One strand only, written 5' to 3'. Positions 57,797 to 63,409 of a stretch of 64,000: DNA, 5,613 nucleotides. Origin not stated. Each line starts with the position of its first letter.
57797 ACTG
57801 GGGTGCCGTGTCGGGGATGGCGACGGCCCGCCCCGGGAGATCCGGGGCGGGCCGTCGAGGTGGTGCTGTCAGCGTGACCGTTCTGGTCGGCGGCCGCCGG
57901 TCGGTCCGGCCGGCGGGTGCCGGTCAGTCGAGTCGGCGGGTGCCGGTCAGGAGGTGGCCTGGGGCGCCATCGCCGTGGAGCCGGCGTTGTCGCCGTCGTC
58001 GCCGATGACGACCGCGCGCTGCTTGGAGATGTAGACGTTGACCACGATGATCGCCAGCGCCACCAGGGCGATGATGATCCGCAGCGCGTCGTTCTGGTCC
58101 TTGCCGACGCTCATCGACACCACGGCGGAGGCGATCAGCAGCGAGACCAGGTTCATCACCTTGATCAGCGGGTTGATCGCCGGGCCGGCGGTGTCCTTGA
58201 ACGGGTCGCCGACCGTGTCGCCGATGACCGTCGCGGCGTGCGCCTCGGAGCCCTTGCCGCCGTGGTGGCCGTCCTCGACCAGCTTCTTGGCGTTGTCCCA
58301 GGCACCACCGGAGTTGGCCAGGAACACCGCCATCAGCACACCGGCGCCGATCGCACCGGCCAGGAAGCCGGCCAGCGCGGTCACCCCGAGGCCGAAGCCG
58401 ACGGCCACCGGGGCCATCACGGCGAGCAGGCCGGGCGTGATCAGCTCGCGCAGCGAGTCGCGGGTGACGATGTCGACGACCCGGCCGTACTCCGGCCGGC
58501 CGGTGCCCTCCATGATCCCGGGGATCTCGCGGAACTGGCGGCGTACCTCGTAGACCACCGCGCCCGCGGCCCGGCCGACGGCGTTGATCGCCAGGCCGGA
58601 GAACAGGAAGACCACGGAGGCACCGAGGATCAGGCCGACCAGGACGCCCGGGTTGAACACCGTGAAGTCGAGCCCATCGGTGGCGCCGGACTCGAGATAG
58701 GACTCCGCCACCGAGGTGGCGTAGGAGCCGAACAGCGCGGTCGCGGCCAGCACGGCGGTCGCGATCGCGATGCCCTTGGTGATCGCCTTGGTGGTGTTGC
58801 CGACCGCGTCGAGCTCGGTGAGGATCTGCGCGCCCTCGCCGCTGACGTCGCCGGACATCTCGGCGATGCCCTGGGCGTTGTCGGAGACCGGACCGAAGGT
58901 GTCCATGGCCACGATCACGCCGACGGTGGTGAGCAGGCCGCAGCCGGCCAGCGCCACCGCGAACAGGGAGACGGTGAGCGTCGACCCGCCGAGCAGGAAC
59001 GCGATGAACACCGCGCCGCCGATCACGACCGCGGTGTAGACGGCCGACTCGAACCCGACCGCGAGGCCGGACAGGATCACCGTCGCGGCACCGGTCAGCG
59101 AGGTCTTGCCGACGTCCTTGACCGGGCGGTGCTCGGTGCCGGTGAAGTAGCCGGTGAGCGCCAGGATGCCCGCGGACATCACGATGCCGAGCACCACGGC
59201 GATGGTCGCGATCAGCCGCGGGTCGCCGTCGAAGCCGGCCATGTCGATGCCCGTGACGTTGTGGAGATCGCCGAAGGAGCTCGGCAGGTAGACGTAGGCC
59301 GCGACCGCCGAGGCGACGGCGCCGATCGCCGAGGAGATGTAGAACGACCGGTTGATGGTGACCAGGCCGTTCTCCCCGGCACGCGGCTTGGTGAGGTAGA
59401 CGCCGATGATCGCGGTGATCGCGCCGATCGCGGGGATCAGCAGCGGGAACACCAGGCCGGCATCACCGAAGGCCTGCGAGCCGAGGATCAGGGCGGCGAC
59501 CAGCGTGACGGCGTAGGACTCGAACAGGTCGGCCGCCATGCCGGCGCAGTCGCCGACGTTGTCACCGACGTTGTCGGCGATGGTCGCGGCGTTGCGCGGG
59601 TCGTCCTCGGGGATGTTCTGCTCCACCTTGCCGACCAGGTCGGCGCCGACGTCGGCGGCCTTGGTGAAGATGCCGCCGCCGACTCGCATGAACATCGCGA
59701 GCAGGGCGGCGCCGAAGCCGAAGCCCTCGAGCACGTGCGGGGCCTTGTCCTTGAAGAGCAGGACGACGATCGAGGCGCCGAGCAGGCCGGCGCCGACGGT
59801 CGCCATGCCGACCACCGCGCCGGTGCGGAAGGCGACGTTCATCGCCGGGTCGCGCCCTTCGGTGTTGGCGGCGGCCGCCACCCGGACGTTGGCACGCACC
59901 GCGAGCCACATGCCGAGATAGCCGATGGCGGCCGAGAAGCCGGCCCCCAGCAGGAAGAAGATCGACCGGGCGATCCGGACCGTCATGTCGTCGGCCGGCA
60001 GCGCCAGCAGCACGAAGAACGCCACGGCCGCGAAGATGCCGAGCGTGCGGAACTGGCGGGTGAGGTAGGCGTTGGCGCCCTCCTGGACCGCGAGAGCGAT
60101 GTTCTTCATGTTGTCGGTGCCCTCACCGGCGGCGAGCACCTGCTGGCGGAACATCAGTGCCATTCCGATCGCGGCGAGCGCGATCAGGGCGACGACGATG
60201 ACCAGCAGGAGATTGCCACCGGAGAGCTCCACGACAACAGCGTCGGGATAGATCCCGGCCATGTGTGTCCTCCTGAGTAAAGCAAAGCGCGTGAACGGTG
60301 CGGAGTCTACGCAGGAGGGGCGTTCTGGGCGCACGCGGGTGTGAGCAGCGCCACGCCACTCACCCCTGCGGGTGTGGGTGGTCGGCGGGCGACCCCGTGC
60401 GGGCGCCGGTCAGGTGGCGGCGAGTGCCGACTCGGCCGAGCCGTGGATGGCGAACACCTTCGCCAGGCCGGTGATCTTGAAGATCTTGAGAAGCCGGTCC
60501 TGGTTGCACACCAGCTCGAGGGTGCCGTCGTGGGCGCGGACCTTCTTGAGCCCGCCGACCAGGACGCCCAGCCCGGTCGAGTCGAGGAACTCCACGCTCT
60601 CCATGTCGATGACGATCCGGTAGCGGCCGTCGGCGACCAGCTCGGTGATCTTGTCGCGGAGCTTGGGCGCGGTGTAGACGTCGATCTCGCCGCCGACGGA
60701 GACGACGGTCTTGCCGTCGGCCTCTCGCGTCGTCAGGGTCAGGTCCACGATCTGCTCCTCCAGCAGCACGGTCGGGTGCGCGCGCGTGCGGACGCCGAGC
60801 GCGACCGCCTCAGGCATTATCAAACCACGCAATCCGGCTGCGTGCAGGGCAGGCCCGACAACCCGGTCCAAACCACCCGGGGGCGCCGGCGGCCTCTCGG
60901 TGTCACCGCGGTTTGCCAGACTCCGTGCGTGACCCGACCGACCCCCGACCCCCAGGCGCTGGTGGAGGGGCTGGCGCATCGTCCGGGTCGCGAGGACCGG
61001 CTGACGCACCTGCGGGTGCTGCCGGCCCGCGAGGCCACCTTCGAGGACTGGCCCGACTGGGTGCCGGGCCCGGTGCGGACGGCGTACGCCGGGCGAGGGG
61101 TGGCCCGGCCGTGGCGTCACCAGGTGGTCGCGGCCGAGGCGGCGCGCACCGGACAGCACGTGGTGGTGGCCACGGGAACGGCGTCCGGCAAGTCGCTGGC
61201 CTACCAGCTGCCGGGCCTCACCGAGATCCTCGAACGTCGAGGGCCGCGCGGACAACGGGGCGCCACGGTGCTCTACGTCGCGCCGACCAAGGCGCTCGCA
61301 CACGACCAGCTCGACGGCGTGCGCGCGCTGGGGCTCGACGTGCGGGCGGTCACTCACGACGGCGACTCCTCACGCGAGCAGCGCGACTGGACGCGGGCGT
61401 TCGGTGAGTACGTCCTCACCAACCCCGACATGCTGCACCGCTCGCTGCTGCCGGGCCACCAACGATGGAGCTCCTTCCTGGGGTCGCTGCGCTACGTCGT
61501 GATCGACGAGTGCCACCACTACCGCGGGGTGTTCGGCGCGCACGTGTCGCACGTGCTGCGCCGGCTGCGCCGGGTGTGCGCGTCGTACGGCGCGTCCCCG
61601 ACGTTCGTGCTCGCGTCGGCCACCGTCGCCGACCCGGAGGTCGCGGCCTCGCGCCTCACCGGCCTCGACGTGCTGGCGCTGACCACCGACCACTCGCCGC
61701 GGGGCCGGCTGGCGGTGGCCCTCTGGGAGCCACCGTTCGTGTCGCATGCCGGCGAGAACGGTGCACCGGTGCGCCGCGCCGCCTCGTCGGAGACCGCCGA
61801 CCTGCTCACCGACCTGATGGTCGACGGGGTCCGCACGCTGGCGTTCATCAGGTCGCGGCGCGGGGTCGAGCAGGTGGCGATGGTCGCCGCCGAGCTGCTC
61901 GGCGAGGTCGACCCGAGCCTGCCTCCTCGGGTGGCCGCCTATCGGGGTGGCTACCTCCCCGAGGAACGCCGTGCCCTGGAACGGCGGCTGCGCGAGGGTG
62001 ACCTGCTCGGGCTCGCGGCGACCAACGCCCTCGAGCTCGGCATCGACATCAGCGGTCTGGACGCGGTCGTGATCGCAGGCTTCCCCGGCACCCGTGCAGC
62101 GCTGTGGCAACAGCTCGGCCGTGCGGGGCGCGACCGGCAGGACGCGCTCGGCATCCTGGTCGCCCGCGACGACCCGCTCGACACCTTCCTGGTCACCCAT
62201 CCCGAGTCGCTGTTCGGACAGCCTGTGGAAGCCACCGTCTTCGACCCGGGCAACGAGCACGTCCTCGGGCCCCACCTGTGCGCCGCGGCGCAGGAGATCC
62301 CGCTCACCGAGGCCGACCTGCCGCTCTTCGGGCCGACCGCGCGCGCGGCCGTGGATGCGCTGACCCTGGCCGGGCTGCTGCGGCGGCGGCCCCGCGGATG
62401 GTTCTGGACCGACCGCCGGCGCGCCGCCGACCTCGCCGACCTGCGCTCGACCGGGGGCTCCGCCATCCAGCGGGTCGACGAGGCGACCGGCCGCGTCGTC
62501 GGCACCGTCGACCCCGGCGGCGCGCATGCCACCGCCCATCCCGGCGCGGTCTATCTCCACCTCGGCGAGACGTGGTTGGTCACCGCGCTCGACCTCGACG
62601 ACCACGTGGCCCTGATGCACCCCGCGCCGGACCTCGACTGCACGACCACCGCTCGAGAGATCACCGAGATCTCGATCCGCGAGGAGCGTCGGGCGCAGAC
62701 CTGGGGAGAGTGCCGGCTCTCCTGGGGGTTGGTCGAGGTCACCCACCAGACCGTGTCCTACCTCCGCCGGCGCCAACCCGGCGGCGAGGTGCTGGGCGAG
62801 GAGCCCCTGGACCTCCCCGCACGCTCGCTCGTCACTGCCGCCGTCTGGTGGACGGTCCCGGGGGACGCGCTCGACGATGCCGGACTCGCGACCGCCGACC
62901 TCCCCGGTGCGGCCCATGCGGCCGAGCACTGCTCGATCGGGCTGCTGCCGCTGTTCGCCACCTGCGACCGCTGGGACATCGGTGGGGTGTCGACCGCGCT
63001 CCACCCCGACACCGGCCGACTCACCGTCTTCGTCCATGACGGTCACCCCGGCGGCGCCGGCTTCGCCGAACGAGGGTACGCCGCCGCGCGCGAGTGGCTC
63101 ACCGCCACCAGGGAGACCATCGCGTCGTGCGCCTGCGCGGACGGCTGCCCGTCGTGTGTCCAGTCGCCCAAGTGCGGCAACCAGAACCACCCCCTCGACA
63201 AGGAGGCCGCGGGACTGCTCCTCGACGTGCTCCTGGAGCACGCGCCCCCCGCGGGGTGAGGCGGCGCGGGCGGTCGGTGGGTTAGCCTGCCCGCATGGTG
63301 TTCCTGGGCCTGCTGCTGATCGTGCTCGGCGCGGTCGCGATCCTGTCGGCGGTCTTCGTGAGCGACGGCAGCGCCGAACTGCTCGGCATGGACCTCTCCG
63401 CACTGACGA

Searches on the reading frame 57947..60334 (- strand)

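Call 71: search_protein_families(library=pfam, proteins=[window:57947-60334:-], max_evalue=0.00001)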
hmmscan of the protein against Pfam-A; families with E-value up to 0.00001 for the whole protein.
window:57947-60334:- (795 aa): 1 family
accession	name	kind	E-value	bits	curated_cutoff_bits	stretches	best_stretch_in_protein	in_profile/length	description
PF03030.21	H_PPase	-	8.9e-244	811.4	29.7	1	54-734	2-645/645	Inorganic H+ pyrophosphatase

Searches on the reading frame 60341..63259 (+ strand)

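Call 15: search_protein_families(library=pfam, proteins=[window:60341-63259:+], max_evalue=0.01)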
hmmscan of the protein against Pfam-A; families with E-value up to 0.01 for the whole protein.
window:60341-63259:+ (972 aa): 5 families
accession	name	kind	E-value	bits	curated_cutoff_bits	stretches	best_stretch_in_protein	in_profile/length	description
PF00270.35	DEAD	-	4.9e-27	95.1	26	1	259-432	2-162/167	DEAD/DEAH box helicase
PF09369.15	MZB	-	1e-21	77.8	24.2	1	861-940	1-80/80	MrfA Zn-binding domain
PF00271.37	Helicase_C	-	4.3e-14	53.1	23.5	1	488-598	5-109/110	Helicase conserved C-terminal domain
PF22982.3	WHD_HRQ1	-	5.6e-08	34.2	27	1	635-693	2-56/70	ATP-dependent helicase HRQ1, winged helix domain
PF04851.21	ResIII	-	0.0013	19.1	22.5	1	272-396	24-139/164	Type III restriction enzyme, res subunit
